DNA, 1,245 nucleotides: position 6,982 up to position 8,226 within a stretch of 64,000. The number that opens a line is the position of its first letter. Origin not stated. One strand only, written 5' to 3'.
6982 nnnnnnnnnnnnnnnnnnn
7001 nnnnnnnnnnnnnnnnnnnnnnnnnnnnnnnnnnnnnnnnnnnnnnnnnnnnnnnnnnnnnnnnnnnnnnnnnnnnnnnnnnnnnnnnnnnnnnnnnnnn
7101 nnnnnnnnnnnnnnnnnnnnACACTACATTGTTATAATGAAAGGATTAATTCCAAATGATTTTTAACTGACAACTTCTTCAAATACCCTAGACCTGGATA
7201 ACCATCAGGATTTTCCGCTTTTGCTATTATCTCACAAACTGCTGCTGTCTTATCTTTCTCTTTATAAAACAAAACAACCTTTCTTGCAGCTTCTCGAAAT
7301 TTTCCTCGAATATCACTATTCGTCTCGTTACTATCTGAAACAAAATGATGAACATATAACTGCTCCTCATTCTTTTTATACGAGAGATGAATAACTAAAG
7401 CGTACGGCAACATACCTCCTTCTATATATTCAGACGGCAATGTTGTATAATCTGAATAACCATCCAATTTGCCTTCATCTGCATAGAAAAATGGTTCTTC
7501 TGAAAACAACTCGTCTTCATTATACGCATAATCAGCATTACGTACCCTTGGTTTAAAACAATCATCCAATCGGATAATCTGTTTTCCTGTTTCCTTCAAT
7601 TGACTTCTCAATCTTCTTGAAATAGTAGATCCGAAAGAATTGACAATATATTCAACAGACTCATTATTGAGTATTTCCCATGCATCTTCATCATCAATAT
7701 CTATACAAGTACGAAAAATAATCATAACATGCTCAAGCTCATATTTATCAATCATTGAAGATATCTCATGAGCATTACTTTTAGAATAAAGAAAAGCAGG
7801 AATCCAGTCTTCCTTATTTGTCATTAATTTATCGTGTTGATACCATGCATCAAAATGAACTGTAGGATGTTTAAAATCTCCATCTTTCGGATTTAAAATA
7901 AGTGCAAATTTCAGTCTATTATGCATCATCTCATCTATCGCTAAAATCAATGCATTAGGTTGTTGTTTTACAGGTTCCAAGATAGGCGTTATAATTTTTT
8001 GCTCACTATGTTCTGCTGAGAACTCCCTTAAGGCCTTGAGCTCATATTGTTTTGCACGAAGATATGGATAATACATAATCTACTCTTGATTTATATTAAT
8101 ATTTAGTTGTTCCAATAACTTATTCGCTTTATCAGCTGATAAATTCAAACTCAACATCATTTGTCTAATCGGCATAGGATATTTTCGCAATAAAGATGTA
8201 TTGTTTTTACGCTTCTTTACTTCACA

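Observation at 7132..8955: sce7726-like (PD-(D/E)xK) + sce7725-like (Beta protein) gene pair embedded in a larger operon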

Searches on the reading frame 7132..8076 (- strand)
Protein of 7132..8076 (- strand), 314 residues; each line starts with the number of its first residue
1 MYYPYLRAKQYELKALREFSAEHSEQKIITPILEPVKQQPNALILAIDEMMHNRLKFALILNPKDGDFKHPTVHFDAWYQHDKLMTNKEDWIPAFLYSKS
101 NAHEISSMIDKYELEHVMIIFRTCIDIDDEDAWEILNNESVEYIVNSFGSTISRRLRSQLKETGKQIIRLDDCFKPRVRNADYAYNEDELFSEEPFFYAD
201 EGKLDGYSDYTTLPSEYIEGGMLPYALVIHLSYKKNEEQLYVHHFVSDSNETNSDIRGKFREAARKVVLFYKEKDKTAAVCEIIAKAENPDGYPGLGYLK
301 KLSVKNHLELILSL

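Call 5: search_protein_families(library=ncbifam, proteins=[window:7132-8076:-], max_evalue=0.01)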
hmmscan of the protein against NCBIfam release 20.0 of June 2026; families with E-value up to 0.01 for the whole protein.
window:7132-8076:- (314 aa): 1 family
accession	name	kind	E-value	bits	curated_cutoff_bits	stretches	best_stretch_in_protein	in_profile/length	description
NF033831.1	sce7725_fam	subfamily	1.5e-78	264.6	60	1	2-312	1-309/312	sce7725 family protein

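Call 6: search_protein_families(library=pfam, proteins=[window:7132-8076:-], max_evalue=0.01)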
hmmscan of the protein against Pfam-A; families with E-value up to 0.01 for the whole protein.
window:7132-8076:- (314 aa): 1 family
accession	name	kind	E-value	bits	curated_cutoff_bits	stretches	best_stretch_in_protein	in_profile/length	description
PF14350.11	Beta_protein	-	1.3e-05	25.3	27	1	2-52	1-51/342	Beta protein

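Call 7: search_protein_families(library=padloc, proteins=[window:7132-8076:-], max_evalue=0.01)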
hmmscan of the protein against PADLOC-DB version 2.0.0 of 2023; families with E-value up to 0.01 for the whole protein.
window:7132-8076:- (314 aa): 1 family
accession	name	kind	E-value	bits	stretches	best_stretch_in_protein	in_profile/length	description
PDLC03984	PD-Lambda-2_C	-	0.0086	13.2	0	2-94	5-86/377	-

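Call 24: find_homologous_proteins(query=window:7132-8076:-, max_evalue=0.001)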
Query window:7132-8076:- (314 aa): 840 proteins with E <= 0.001 among 1304 candidates; the best 120 are listed.
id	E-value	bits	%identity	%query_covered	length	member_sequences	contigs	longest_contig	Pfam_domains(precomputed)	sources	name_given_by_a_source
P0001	4.1e-200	682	100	95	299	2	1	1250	PF14350.12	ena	-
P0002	1.5e-176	604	86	100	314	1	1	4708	PF14350.12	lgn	-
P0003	8.0e-175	599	84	100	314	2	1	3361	PF14350.12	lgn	-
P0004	1.2e-174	598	84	100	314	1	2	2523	PF14350.12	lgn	-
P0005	2.6e-172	590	83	100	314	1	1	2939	PF14350.12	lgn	-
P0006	4.7e-172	589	83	100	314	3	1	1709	PF14350.12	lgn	-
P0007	4.9e-171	586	82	100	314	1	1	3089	PF14350.12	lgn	-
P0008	5.2e-171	586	82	100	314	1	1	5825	PF14350.12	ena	-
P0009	1.8e-170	584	81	100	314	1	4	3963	PF14350.12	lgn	-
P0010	4.6e-170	583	81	100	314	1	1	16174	PF14350.12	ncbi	-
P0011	4.9e-170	583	81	100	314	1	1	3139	PF14350.12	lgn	-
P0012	7.9e-170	582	81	100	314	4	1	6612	PF14350.12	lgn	-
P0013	1.4e-169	581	82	100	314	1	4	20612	PF14350.12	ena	-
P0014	1.9e-169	581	82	100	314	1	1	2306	PF14350.12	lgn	-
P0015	2.4e-169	581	81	100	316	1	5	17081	PF14350.12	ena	-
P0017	4.2e-169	580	83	100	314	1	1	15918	PF14350.12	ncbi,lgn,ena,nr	ncbi:MAG: sce7725 family protein [Bacteroidaceae bacterium]|nr:sce7725 family protein [Bacteroidacea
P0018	5.8e-169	579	82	100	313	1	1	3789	PF14350.12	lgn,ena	-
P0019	6.5e-169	579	81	100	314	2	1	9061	PF14350.12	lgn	-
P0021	9.7e-169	579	82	100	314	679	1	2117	PF14350.12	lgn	-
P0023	1.9e-168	578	82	100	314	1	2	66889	PF14350.12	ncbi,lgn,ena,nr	ncbi:MAG: sce7725 family protein [Bacteroidaceae bacterium]|nr:sce7725 family protein [Bacteroidacea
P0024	2.7e-168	577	82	100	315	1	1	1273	PF14350.12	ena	-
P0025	6.1e-168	576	81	100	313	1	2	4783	PF14350.12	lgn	-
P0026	7.8e-168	576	80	100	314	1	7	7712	PF14350.12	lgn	-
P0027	2.1e-167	574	81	100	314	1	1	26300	PF14350.12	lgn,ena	-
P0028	2.3e-167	574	82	100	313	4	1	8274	PF14350.12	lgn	-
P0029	2.4e-167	574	81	100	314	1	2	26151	PF14350.12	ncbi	-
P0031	1.0e-166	572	80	100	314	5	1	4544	PF14350.12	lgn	-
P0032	1.3e-166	572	80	100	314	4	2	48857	PF14350.12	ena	-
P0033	2.0e-166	571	81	100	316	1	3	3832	PF14350.12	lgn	-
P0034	3.7e-166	570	82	100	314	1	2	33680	PF14350.12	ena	-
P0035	4.2e-166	570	80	100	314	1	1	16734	PF14350.12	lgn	-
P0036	5.5e-166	570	80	100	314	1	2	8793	PF14350.12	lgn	-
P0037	7.0e-166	569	81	100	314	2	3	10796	PF14350.12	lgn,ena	-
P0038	2.0e-165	568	80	100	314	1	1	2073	PF14350.12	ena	-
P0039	2.2e-165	568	80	100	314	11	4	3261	PF14350.12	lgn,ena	-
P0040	1.3e-164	565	80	100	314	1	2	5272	PF14350.12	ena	-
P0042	3.5e-164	564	80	100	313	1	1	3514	PF14350.12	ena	-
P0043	1.0e-163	562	80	100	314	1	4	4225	PF14350.12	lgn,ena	-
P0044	2.6e-163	561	78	100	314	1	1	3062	PF14350.12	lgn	-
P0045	3.3e-163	560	78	100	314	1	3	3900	PF14350.12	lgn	-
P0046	4.2e-163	560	79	100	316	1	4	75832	PF14350.12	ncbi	-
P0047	5.0e-163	560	78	100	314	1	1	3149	PF14350.12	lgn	-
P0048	7.8e-163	559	81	100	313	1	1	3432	PF14350.12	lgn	-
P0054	2.1e-159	548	77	100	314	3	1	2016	PF14350.12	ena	-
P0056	4.5e-159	547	77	100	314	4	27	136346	PF14350.12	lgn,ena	-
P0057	7.7e-159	546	77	100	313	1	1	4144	PF14350.12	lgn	-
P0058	1.6e-158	545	76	100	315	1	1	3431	PF14350.12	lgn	-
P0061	1.4e-157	542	75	100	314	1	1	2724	PF14350.12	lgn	-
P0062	3.3e-157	541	74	100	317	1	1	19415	PF14350.12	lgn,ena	-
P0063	6.4e-157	540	77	100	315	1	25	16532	PF14350.12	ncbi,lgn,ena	-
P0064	1.1e-156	539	77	100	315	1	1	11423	PF14350.12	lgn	-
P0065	1.3e-156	539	75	100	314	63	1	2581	PF14350.12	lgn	-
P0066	1.4e-156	539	76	100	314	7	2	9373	PF14350.12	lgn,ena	-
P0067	4.2e-156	537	76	100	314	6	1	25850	PF14350.12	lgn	-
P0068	1.0e-155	536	76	100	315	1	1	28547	PF14350.12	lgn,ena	-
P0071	1.4e-153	529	73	100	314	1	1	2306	PF14350.12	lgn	-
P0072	1.7e-153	528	74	100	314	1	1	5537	PF14350.12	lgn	-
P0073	4.6e-153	527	73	100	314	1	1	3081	PF14350.12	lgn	-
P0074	5.0e-153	527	75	100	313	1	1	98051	PF14350.12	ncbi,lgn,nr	ncbi:MAG: sce7725 family protein [Bacteroidales bacterium]|nr:sce7725 family protein [Bacteroidales 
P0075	7.2e-153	526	75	100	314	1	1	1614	PF14350.12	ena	-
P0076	1.0e-152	526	73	100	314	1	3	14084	PF14350.12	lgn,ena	-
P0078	4.7e-152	524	75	100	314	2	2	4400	PF14350.12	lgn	-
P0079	4.8e-152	524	72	100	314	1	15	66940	PF14350.12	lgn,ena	-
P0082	2.9e-149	515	72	100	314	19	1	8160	PF14350.12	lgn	-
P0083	5.6e-149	514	72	100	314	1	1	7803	PF14350.12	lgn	-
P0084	1.7e-148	512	72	100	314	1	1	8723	PF14350.12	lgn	-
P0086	4.6e-148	511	72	100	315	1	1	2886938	-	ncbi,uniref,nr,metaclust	ncbi:sce7725 family protein [Millionella massiliensis]|uniref:sce7725 family protein n=1 Tax=Million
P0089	1.8e-147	509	74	100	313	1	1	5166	PF14350.12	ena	-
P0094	4.6e-141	488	68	100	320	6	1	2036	PF14350.12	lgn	-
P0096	9.7e-141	487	68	100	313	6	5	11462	PF14350.12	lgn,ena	-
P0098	1.8e-140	486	68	100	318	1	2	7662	PF14350.12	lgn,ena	-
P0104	5.2e-136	471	68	100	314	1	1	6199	PF14350.12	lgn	-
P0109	2.7e-134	465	67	100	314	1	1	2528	PF14350.12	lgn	-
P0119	8.4e-129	447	62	100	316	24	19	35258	-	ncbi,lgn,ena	-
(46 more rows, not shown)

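Call 28: search_solved_structures(query=window:7132-8076:-, max_evalue=10, show_alignments=1)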
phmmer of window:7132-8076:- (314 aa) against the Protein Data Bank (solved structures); distinct sequences matched with E-value up to 10: 0.

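Call 29: find_encoding_contigs(protein=P0086, flank=8000, max_places=3)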
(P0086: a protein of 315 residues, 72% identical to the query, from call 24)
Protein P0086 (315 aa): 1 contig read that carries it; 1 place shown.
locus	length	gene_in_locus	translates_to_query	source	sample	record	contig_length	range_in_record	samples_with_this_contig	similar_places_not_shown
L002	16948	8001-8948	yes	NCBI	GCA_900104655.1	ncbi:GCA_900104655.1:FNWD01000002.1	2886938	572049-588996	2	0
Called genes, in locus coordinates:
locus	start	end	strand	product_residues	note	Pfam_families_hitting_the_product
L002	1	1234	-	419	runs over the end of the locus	-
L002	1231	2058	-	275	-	-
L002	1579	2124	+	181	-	-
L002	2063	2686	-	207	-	PF04404:ERF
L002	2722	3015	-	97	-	-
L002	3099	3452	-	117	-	-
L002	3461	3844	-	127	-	-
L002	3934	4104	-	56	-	-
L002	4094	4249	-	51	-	-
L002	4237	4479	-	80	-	PF12728:HTH_17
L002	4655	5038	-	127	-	-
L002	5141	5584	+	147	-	-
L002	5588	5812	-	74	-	-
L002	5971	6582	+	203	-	PF01381:HTH_3, PF12844:HTH_19 (weak), PF13560:HTH_31 (weak), PF00717:Peptidase_S24 (weak)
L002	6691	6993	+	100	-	-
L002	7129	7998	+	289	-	PF26915:Phage_P4_cII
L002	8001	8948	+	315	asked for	-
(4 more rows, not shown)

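Call 30: find_encoding_contigs(protein=P0119, flank=8000, max_places=4)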
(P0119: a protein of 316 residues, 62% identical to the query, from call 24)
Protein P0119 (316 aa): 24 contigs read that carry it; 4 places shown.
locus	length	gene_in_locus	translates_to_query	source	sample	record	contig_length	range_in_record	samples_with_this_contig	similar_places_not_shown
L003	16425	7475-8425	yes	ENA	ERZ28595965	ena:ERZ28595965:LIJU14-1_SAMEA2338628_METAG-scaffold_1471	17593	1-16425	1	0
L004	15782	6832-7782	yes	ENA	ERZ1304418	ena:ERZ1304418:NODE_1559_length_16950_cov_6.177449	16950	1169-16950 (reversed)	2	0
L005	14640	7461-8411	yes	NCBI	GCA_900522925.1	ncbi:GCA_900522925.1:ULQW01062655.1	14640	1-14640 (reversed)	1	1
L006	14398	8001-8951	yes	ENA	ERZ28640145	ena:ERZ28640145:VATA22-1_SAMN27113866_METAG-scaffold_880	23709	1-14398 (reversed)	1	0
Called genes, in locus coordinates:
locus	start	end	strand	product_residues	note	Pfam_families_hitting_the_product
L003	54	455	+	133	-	PF00132:Hexapep, PF14602:Hexapep_2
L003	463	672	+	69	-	-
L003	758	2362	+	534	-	PF19614:DUF6119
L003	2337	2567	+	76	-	PF01943:Polysacc_synt (weak), PF13440:Polysacc_synt_3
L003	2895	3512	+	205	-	PF14487:DarT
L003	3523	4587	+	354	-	PF01661:Macro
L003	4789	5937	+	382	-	PF13175:AAA_15, PF13304:AAA_21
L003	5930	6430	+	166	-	-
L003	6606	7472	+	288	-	PF26915:Phage_P4_cII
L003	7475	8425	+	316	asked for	-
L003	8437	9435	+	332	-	PF08808:RES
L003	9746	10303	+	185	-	PF02397:Bac_transf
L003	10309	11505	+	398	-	PF21360:PylC-like_N (weak), PF02655:ATP-grasp_3, PF02786:CPSase_L_D2, PF07478:Dala_Dala_lig_C (weak), PF13535:ATP-grasp_4, PF18603:LAL_C2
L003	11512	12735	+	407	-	PF13439:Glyco_transf_4, PF13579:Glyco_trans_4_4, PF00534:Glycos_transf_1, PF13692:Glyco_trans_1_4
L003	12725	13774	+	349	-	PF14907:NTP_transf_5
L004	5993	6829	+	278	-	PF26915:Phage_P4_cII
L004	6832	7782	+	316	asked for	-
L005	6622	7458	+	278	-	PF26915:Phage_P4_cII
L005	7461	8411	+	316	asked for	-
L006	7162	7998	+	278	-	PF26915:Phage_P4_cII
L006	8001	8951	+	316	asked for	-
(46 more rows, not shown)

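Call 31: find_encoding_contigs(protein=window:7132-8076:-, flank=10000, max_places=4)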
Protein window:7132-8076:- (314 aa): 12 contigs read that carry it; 4 places shown.
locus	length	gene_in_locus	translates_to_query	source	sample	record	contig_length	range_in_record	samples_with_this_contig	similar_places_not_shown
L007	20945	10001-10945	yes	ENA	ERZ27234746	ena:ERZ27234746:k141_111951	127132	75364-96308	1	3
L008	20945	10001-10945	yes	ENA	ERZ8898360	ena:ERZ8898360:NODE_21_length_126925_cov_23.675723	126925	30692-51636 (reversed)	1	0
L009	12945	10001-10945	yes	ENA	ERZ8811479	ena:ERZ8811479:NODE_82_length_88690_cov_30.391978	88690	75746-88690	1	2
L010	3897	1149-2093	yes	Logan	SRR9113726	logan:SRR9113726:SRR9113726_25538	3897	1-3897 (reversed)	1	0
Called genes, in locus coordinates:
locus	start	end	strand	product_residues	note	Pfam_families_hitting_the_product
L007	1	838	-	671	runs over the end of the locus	PF07715:Plug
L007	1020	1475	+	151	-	PF01316:Arg_repressor, PF02863:Arg_repressor_C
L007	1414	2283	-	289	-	PF22200:ExsA_N, PF00165:HTH_AraC (faint), PF12833:HTH_18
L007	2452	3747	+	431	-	PF19700:DUF6198, PF13189:Cytidylate_kin2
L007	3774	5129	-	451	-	PF01554:MatE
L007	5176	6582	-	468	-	-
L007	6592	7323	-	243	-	PF09509:Hypoth_Ymh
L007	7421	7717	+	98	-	-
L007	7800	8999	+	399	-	PF01637:ATPase_2, PF13173:AAA_14 (faint)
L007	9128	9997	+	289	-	PF26915:Phage_P4_cII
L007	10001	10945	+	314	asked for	PF14350:Beta_protein (faint)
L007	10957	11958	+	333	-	PF08808:RES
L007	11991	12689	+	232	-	-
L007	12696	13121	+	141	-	-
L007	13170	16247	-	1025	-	PF02384:N6_Mtase (faint), PF12950:TaqI_C (faint), PF20473:MmeI_Mtase (weak), PF07669:Eco57I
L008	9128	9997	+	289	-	PF26915:Phage_P4_cII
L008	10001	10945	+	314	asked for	PF14350:Beta_protein (faint)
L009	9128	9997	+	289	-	PF26915:Phage_P4_cII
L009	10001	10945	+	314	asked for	PF14350:Beta_protein (faint)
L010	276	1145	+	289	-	PF26915:Phage_P4_cII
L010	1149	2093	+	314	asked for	PF14350:Beta_protein (faint)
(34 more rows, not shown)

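Call 42: search_protein_representatives(protein=window:7132-8076:-)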
Query: 314 residues. Proteins with E-value up to 0.001 (for the whole library): 1029; up to 1e-10: 729; up to 1e-30: 186. The best 150 are listed.
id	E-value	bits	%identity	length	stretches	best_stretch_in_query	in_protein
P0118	2.4e-129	447.5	64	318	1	1-314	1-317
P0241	4.3e-88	312.0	64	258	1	1-223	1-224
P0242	7.2e-87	308.0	49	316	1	1-312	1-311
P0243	5.4e-86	305.1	50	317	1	1-314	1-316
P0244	2.1e-84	299.9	51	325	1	1-314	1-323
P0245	1.4e-80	287.3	46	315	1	1-311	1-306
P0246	5.8e-77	275.5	48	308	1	1-311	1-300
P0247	3.7e-74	266.3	47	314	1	1-313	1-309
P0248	1.7e-72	260.8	65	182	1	1-182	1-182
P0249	1.0e-70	254.9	82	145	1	170-314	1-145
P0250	1.8e-70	254.2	44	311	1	1-312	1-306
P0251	1.9e-70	254.1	45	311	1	1-313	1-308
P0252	3.3e-70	253.3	45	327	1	2-313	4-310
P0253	5.4e-66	239.4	42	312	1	1-311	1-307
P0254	1.4e-65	238.1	45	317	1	1-312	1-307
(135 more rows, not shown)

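Call 46: search_solved_structures(query=A2, max_evalue=10, show_alignments=2)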
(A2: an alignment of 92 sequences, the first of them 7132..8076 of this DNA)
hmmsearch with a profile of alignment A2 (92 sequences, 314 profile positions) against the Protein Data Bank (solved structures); distinct sequences matched with E-value up to 10: 4.
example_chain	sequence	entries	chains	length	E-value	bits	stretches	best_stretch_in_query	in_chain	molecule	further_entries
2l69_A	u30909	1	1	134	0.096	15.4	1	69-159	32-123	Rossmann 2x3 fold protein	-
4j29_A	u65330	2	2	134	0.1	15.3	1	55-158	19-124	Engineered Protein OR258 | DE NOVO DESIGNED PROTEIN OR258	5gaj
2lnd_A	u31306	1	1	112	0.12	15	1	78-168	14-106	DE NOVO DESIGNED PROTEIN, PFK fold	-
2lvb_A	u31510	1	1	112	0.4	13.4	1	79-168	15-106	DE NOVO DESIGNED PFK fold PROTEIN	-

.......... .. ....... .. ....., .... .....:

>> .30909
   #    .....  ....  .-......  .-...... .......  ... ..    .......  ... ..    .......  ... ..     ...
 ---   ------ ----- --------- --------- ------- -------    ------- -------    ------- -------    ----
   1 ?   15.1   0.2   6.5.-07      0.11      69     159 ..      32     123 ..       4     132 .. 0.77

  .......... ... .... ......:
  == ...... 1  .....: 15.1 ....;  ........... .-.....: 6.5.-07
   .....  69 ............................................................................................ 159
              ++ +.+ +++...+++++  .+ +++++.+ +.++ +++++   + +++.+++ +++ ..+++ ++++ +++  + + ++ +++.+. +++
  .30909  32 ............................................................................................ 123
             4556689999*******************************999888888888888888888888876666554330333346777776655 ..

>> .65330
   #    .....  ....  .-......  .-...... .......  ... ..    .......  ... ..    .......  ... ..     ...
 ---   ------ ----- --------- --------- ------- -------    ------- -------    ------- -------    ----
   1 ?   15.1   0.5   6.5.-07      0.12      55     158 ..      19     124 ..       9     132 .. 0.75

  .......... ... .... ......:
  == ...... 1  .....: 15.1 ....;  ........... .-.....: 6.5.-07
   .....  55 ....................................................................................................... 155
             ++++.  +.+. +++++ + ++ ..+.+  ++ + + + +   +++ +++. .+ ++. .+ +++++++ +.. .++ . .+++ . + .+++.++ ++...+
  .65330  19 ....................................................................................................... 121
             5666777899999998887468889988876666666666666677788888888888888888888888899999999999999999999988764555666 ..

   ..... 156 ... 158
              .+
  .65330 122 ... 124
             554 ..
